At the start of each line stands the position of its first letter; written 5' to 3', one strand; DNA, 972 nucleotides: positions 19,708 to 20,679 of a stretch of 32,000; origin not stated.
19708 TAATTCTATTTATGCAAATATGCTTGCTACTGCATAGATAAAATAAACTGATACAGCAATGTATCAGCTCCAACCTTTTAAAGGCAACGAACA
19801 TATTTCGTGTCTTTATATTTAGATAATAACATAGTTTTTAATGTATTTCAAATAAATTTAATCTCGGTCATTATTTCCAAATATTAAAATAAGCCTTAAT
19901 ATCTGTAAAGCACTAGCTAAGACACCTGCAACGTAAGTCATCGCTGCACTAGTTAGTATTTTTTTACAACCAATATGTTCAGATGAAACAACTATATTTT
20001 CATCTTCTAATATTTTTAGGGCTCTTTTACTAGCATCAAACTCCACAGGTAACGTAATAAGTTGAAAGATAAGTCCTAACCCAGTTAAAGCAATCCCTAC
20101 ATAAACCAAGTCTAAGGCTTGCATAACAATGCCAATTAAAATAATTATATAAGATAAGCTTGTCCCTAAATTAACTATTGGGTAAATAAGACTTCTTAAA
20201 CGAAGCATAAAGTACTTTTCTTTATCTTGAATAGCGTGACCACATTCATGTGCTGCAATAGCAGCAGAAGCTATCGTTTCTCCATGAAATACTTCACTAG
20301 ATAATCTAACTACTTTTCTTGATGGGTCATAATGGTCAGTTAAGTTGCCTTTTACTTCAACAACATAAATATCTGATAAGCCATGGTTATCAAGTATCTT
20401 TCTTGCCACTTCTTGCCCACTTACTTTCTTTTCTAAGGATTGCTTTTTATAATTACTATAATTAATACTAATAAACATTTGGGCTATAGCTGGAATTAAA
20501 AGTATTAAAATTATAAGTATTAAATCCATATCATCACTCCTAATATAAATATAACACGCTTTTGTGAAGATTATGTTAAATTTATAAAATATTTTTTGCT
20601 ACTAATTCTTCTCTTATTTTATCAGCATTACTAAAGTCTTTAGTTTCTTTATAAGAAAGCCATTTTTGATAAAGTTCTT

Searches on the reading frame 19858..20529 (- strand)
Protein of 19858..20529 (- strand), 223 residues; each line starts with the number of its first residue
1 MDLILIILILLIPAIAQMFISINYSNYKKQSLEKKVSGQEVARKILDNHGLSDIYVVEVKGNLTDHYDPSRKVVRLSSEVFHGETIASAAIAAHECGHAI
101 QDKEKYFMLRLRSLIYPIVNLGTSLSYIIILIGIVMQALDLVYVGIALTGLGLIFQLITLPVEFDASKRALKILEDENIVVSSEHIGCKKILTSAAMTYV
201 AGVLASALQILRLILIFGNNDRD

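Call 15: find_homologous_proteins(query=window:19858-20529:-, max_evalue=1e-20)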
Query window:19858-20529:- (223 aa): 7994 proteins with E <= 1e-20 among 8000 candidates; the best 120 are listed.
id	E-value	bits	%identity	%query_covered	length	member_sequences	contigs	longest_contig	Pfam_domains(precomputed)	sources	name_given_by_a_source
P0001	4.2e-134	462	100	100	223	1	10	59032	PF04298.19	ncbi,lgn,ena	-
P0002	7.6e-134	462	100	100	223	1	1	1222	PF04298.19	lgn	-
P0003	1.4e-129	448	96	100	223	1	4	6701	PF04298.19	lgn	-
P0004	5.7e-129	446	95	100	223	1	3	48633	PF04298.19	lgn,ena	-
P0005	1.3e-128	445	95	100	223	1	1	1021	PF04298.19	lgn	-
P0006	1.6e-128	444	95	95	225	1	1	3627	PF04298.19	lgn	-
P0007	5.6e-128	442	95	100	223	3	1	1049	PF04298.19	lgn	-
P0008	8.8e-128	442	94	100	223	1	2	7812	PF04298.19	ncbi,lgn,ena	-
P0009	2.4e-127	440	94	95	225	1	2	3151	PF04298.19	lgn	-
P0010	3.9e-127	440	94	95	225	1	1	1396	PF04298.19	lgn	-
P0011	1.6e-121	421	90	100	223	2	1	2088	PF04298.19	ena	-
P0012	6.6e-119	413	88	100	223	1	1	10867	PF04298.19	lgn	-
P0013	1.2e-118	412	88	100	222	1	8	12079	PF04298.19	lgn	-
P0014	2.3e-118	411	88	100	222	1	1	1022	PF04298.19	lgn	-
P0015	3.0e-118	411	88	100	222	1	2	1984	PF04298.19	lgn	-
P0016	2.6e-116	404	87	100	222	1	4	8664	PF04298.19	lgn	-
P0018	4.2e-115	400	88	100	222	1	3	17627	PF04298.19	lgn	-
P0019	4.8e-115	400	87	100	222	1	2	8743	PF04298.19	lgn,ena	-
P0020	7.8e-115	400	87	100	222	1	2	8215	PF04298.19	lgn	-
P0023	6.6e-97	341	73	100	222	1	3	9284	PF04298.19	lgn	-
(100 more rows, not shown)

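Call 16: search_protein_families(library=pfam, proteins=[window:19858-20529:-], max_evalue=10)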
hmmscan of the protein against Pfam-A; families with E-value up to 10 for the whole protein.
window:19858-20529:- (223 aa): 3 families
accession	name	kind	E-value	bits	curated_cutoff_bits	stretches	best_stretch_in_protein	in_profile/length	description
PF04298.18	Zn_peptidase_2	-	1e-80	270.8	27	1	3-217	2-217/218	Putative neutral zinc metallopeptidase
PF11317.13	DUF3119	-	0.047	14.5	25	1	124-181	8-64/114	Protein of unknown function (DUF3119)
PF20573.4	DUF6782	-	0.28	10.9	27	1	38-103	40-105/241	Putative metallopeptidase family (DUF6782)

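Call 17: find_encoding_contigs(protein=P0013, flank=2500, max_places=8)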
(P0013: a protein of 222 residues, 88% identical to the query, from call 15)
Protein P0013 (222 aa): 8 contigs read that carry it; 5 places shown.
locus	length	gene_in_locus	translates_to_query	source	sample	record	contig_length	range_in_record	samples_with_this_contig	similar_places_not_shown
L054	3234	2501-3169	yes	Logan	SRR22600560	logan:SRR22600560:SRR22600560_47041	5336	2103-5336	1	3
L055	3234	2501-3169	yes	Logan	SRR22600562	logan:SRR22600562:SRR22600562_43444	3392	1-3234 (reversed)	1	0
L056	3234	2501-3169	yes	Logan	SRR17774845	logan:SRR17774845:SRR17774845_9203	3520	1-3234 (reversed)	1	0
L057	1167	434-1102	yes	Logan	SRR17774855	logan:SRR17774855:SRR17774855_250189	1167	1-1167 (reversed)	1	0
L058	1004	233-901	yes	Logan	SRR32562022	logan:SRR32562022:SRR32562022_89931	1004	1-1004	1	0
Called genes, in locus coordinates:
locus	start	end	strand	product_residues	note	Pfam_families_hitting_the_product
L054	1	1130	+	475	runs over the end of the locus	PF00749:tRNA-synt_1c, PF19269:Anticodon_2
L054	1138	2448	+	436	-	PF00133:tRNA-synt_1 (faint), PF01406:tRNA-synt_1e, PF09334:tRNA-synt_1g, PF09190:DALR_2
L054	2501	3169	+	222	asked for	PF04298:Zn_peptidase_2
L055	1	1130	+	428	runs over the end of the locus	?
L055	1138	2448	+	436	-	PF00133:tRNA-synt_1 (faint), PF01406:tRNA-synt_1e, PF09334:tRNA-synt_1g, PF09190:DALR_2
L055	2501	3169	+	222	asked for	PF04298:Zn_peptidase_2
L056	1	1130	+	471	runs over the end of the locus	?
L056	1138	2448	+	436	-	PF00133:tRNA-synt_1 (faint), PF01406:tRNA-synt_1e, PF09334:tRNA-synt_1g, PF09190:DALR_2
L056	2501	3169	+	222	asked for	PF04298:Zn_peptidase_2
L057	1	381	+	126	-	?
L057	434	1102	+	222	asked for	PF04298:Zn_peptidase_2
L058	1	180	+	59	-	?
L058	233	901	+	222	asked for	PF04298:Zn_peptidase_2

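Call 18: find_encoding_contigs(protein=P0018, flank=2500, max_places=4)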
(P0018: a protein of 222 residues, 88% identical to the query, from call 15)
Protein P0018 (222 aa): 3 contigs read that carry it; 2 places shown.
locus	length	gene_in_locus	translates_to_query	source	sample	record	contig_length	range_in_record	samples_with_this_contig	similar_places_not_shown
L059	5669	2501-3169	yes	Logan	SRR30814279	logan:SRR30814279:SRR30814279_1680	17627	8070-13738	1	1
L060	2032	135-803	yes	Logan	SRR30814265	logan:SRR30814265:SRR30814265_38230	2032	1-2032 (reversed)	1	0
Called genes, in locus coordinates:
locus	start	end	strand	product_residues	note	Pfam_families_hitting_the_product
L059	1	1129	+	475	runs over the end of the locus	PF00749:tRNA-synt_1c, PF19269:Anticodon_2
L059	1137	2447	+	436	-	PF00133:tRNA-synt_1 (faint), PF01406:tRNA-synt_1e, PF09334:tRNA-synt_1g, PF09190:DALR_2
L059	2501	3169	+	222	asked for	PF04298:Zn_peptidase_2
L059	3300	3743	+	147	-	PF01281:Ribosomal_L9_N, PF03948:Ribosomal_L9_C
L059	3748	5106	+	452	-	PF00772:DnaB, PF20307:divDNAB (faint), PF13481:AAA_25, PF03796:DnaB_C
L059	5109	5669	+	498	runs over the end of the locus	PF01476:LysM, PF07501:G5, PF01551:Peptidase_M23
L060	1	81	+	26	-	?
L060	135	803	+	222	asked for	PF04298:Zn_peptidase_2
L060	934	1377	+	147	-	PF01281:Ribosomal_L9_N, PF03948:Ribosomal_L9_C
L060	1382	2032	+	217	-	?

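Call 19: find_encoding_contigs(protein=P0012, flank=2500, max_places=3)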
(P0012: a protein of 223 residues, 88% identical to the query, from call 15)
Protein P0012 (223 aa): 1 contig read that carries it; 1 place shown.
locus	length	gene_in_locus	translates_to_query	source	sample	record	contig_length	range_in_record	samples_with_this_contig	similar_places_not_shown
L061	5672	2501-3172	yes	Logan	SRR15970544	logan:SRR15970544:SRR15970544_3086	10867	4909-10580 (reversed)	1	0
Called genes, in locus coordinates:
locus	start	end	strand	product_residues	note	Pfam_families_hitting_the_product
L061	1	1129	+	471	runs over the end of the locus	?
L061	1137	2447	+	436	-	PF01406:tRNA-synt_1e, PF09334:tRNA-synt_1g, PF09190:DALR_2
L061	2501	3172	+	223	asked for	PF04298:Zn_peptidase_2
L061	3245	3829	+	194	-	-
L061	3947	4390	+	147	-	PF01281:Ribosomal_L9_N, PF03948:Ribosomal_L9_C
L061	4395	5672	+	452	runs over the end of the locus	PF00772:DnaB, PF20307:divDNAB (faint), PF13481:AAA_25, PF03796:DnaB_C, PF06745:ATPase (weak)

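Call 21: find_encoding_contigs(protein=P0001, flank=1500, max_places=10)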
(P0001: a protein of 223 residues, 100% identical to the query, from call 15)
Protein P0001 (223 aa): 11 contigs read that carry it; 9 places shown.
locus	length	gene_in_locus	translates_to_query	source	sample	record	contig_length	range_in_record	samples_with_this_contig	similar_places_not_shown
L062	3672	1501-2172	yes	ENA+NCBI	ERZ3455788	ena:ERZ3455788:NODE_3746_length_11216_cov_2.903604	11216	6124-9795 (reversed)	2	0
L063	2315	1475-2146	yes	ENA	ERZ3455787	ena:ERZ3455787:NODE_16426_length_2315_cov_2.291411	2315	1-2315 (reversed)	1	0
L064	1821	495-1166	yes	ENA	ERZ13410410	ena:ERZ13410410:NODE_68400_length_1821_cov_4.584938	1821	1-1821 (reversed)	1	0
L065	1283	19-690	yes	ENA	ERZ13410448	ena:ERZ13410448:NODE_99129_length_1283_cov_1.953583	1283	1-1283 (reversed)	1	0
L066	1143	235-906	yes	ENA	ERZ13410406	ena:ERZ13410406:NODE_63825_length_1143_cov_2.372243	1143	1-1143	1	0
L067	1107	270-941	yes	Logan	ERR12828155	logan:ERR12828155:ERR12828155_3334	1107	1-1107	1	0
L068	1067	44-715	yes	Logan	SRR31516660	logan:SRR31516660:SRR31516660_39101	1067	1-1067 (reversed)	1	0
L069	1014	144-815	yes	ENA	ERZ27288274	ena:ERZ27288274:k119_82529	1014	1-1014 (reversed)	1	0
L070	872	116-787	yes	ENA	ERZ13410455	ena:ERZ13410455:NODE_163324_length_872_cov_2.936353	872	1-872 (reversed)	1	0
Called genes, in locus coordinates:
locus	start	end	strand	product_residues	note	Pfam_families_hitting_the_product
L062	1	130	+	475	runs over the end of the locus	PF00749:tRNA-synt_1c, PF19269:Anticodon_2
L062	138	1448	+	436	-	PF01406:tRNA-synt_1e, PF09334:tRNA-synt_1g, PF09190:DALR_2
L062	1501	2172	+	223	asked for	PF04298:Zn_peptidase_2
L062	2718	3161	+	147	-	PF01281:Ribosomal_L9_N, PF03948:Ribosomal_L9_C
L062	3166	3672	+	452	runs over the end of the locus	PF00772:DnaB, PF20307:divDNAB (faint), PF13481:AAA_25, PF03796:DnaB_C, PF06745:ATPase (weak)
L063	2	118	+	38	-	?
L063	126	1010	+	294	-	PF01406:tRNA-synt_1e, PF09334:tRNA-synt_1g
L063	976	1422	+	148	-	PF09190:DALR_2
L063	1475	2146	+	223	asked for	PF04298:Zn_peptidase_2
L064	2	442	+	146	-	?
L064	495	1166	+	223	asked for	PF04298:Zn_peptidase_2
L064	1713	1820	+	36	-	?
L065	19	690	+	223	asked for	PF04298:Zn_peptidase_2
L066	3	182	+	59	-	?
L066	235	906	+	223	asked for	PF04298:Zn_peptidase_2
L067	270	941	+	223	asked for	PF04298:Zn_peptidase_2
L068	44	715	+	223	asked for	PF04298:Zn_peptidase_2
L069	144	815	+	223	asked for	PF04298:Zn_peptidase_2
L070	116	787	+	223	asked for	PF04298:Zn_peptidase_2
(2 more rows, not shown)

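Call 22: find_encoding_contigs(protein=P0004, flank=1500, max_places=4)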
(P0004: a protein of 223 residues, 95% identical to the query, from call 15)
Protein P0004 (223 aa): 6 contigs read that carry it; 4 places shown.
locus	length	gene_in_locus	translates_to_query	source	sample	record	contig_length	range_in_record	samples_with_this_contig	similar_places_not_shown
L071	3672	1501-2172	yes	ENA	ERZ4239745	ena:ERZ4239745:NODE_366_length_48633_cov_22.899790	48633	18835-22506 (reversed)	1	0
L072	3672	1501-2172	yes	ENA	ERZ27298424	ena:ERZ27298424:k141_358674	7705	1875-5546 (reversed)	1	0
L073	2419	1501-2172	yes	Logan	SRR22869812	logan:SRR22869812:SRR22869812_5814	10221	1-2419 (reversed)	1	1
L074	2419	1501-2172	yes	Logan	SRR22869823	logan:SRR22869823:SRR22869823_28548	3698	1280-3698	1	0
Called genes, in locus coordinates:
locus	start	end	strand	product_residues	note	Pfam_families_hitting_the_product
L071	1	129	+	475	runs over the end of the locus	PF00749:tRNA-synt_1c, PF19269:Anticodon_2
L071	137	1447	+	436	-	PF00133:tRNA-synt_1 (faint), PF01406:tRNA-synt_1e, PF09334:tRNA-synt_1g, PF09190:DALR_2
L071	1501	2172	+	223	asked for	PF04298:Zn_peptidase_2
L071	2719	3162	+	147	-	PF01281:Ribosomal_L9_N, PF03948:Ribosomal_L9_C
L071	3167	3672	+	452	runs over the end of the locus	PF00772:DnaB, PF20307:divDNAB (faint), PF13481:AAA_25, PF03796:DnaB_C, PF06745:ATPase (weak)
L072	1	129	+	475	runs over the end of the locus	PF00749:tRNA-synt_1c, PF19269:Anticodon_2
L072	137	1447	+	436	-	PF00133:tRNA-synt_1 (faint), PF01406:tRNA-synt_1e, PF09334:tRNA-synt_1g, PF09190:DALR_2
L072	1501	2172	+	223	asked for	PF04298:Zn_peptidase_2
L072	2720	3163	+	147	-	PF01281:Ribosomal_L9_N, PF03948:Ribosomal_L9_C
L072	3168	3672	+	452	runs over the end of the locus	PF00772:DnaB, PF20307:divDNAB (faint), PF13481:AAA_25, PF03796:DnaB_C, PF06745:ATPase (weak)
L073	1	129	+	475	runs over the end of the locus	PF00749:tRNA-synt_1c, PF19269:Anticodon_2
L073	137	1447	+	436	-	PF00133:tRNA-synt_1 (faint), PF01406:tRNA-synt_1e, PF09334:tRNA-synt_1g, PF09190:DALR_2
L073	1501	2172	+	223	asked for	PF04298:Zn_peptidase_2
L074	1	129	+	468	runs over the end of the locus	?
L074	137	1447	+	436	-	PF00133:tRNA-synt_1 (faint), PF01406:tRNA-synt_1e, PF09334:tRNA-synt_1g, PF09190:DALR_2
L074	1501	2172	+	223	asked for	PF04298:Zn_peptidase_2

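Call 23: find_encoding_contigs(protein=P0003, flank=1500, max_places=4)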
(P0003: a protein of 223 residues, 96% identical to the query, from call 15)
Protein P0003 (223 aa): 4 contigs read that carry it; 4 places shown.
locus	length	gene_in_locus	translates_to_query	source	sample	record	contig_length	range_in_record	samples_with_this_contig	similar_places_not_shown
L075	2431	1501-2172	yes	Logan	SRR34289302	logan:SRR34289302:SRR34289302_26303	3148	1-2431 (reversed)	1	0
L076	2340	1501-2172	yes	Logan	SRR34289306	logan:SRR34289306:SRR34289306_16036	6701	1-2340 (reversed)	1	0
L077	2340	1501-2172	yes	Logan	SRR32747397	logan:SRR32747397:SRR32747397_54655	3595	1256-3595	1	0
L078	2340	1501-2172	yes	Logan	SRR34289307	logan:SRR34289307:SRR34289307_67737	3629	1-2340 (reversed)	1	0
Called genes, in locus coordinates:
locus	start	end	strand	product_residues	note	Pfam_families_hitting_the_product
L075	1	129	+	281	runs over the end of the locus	?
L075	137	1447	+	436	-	PF00133:tRNA-synt_1 (faint), PF01406:tRNA-synt_1e, PF09334:tRNA-synt_1g, PF09190:DALR_2 (weak)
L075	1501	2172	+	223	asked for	PF04298:Zn_peptidase_2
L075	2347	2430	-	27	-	?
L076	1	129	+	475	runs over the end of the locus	PF00749:tRNA-synt_1c, PF19269:Anticodon_2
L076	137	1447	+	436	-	PF00133:tRNA-synt_1 (faint), PF01406:tRNA-synt_1e, PF09334:tRNA-synt_1g, PF09190:DALR_2 (weak)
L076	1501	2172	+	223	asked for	PF04298:Zn_peptidase_2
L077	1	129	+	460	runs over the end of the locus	?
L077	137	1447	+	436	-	PF00133:tRNA-synt_1 (faint), PF01406:tRNA-synt_1e, PF09334:tRNA-synt_1g, PF09190:DALR_2 (weak)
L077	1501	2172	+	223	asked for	PF04298:Zn_peptidase_2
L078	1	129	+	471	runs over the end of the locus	?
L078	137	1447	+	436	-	PF00133:tRNA-synt_1 (faint), PF01406:tRNA-synt_1e, PF09334:tRNA-synt_1g, PF09190:DALR_2 (weak)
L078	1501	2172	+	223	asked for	PF04298:Zn_peptidase_2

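Call 24: find_encoding_contigs(protein=P0008, flank=1500, max_places=4)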
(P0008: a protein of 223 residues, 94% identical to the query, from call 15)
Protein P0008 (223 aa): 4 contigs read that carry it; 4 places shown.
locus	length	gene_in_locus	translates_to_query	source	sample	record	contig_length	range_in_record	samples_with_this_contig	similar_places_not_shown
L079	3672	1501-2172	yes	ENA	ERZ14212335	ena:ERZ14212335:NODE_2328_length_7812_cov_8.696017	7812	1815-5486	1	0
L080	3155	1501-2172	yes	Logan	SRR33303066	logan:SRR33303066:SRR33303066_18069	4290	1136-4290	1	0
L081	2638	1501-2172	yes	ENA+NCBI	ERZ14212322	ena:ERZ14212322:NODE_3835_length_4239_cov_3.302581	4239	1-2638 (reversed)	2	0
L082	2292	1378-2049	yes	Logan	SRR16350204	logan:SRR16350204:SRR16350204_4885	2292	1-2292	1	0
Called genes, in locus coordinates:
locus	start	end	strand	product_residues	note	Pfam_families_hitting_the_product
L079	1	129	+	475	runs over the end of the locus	PF00749:tRNA-synt_1c, PF19269:Anticodon_2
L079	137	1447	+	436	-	PF00133:tRNA-synt_1 (faint), PF01406:tRNA-synt_1e, PF09334:tRNA-synt_1g, PF09190:DALR_2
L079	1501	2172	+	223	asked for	PF04298:Zn_peptidase_2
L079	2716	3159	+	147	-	PF01281:Ribosomal_L9_N, PF03948:Ribosomal_L9_C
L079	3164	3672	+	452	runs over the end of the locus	PF00772:DnaB, PF20307:divDNAB (faint), PF13481:AAA_25, PF03796:DnaB_C, PF06745:ATPase (weak)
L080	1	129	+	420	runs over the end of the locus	?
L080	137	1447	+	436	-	PF00133:tRNA-synt_1 (faint), PF01406:tRNA-synt_1e, PF09334:tRNA-synt_1g, PF09190:DALR_2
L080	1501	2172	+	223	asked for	PF04298:Zn_peptidase_2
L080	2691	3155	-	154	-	?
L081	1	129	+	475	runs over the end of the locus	PF00749:tRNA-synt_1c, PF19269:Anticodon_2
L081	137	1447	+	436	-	PF00133:tRNA-synt_1 (faint), PF01406:tRNA-synt_1e, PF09334:tRNA-synt_1g, PF09190:DALR_2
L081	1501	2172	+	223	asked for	PF04298:Zn_peptidase_2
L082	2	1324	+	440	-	?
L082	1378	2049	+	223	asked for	PF04298:Zn_peptidase_2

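Call 36: find_encoding_contigs(protein=P0011, flank=1500, max_places=3)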
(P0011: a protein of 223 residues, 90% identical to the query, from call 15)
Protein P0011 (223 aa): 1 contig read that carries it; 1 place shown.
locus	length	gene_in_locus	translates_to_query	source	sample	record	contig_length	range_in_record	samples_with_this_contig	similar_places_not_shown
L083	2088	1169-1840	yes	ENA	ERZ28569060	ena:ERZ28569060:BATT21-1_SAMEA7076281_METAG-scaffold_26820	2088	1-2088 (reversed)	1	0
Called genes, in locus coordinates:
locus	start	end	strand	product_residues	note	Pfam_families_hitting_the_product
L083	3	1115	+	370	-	?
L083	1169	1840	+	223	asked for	PF04298:Zn_peptidase_2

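Call 37: find_encoding_contigs(protein=P0019, flank=1500, max_places=3)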
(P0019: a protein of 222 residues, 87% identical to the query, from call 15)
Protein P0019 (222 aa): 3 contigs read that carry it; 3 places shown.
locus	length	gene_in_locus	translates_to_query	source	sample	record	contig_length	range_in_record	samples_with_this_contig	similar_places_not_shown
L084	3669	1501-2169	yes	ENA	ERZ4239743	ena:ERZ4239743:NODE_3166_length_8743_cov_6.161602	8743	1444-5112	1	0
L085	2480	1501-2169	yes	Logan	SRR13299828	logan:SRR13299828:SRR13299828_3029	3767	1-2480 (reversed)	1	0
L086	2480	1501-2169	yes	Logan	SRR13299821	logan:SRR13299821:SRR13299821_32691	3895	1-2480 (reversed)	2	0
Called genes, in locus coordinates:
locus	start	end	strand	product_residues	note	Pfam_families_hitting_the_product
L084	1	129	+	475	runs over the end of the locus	PF00749:tRNA-synt_1c, PF19269:Anticodon_2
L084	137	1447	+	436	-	PF01406:tRNA-synt_1e, PF09334:tRNA-synt_1g, PF09190:DALR_2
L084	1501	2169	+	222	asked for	PF04298:Zn_peptidase_2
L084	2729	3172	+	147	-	PF01281:Ribosomal_L9_N, PF03948:Ribosomal_L9_C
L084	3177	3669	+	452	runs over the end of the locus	PF00772:DnaB, PF03796:DnaB_C, PF06745:ATPase (weak), PF13481:AAA_25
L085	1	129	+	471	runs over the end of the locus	?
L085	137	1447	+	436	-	PF01406:tRNA-synt_1e, PF09334:tRNA-synt_1g, PF09190:DALR_2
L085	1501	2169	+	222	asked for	PF04298:Zn_peptidase_2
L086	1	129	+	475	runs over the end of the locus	PF00749:tRNA-synt_1c, PF19269:Anticodon_2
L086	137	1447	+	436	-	PF01406:tRNA-synt_1e, PF09334:tRNA-synt_1g, PF09190:DALR_2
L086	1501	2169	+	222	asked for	PF04298:Zn_peptidase_2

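Call 38: find_encoding_contigs(protein=P0016, flank=1500, max_places=4)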
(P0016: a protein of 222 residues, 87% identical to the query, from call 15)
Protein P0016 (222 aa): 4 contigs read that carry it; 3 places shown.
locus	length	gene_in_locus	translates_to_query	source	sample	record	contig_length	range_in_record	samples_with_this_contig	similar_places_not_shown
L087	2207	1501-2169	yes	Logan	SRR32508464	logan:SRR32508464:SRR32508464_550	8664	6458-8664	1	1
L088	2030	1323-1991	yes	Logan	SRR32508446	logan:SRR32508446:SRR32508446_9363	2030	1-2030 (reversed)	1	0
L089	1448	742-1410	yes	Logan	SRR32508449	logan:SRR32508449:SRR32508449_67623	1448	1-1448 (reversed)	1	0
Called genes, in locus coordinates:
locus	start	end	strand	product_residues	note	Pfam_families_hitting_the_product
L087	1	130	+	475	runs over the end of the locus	PF00749:tRNA-synt_1c, PF19269:Anticodon_2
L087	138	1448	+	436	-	PF00133:tRNA-synt_1 (faint), PF01406:tRNA-synt_1e, PF09334:tRNA-synt_1g, PF09190:DALR_2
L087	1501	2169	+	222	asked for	PF04298:Zn_peptidase_2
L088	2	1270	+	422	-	?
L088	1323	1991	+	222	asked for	PF04298:Zn_peptidase_2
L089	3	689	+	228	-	?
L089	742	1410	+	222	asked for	PF04298:Zn_peptidase_2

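Call 54: find_encoding_contigs(protein=P0020, flank=1500, max_places=3)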
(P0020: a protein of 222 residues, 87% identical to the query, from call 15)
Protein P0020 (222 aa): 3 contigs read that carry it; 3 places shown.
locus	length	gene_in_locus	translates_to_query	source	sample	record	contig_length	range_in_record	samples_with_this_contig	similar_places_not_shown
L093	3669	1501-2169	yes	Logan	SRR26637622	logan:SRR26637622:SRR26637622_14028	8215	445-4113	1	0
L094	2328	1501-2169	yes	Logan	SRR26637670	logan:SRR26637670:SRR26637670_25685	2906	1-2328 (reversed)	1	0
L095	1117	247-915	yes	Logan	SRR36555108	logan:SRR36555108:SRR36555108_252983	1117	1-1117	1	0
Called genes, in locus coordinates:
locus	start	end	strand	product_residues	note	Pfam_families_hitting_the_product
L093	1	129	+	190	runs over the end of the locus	?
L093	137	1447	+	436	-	PF01406:tRNA-synt_1e, PF09334:tRNA-synt_1g, PF09190:DALR_2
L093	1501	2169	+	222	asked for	PF04298:Zn_peptidase_2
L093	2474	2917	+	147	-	PF01281:Ribosomal_L9_N, PF03948:Ribosomal_L9_C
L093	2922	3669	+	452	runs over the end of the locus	PF00772:DnaB, PF20307:divDNAB (faint), PF13481:AAA_25, PF03796:DnaB_C, PF06745:ATPase (weak)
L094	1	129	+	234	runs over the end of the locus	?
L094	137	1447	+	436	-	PF01406:tRNA-synt_1e, PF09334:tRNA-synt_1g, PF09190:DALR_2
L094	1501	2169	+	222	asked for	PF04298:Zn_peptidase_2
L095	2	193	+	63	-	?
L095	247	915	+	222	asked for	PF04298:Zn_peptidase_2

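Call 55: find_encoding_contigs(protein=P0023, flank=1500, max_places=3)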
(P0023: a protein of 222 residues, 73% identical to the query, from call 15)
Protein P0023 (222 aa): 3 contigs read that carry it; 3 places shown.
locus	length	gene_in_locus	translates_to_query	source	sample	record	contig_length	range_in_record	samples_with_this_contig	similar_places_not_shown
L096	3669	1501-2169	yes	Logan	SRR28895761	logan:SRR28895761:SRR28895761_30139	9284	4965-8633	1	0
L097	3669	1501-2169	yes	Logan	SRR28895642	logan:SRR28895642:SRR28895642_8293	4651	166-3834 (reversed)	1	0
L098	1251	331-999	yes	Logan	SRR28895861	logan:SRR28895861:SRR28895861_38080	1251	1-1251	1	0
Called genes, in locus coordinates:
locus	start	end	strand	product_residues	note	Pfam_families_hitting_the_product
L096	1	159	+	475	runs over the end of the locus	PF00749:tRNA-synt_1c, PF19269:Anticodon_2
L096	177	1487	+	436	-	PF00133:tRNA-synt_1 (faint), PF01406:tRNA-synt_1e, PF01921:tRNA-synt_1f (faint), PF09334:tRNA-synt_1g, PF09190:DALR_2 (weak)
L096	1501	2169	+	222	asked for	PF04298:Zn_peptidase_2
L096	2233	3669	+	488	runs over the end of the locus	PF00348:polyprenyl_synt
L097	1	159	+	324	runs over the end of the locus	?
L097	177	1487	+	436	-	PF00133:tRNA-synt_1 (faint), PF01406:tRNA-synt_1e, PF01921:tRNA-synt_1f (faint), PF09334:tRNA-synt_1g, PF09190:DALR_2 (weak)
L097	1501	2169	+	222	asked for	PF04298:Zn_peptidase_2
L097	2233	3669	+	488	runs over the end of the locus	PF00348:polyprenyl_synt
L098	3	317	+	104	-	?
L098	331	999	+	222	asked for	PF04298:Zn_peptidase_2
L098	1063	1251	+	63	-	?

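Call 70: search_protein_families(library=pfam, proteins=[L080:2691-3155:-, L061:3245-3829:+], max_evalue=0.01)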
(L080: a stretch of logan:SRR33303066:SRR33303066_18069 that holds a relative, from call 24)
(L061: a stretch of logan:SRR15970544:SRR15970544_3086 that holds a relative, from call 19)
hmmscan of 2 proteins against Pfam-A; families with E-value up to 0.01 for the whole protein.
L080:2691-3155:- (154 aa): 0 families

L061:3245-3829:+ (194 aa): 0 families
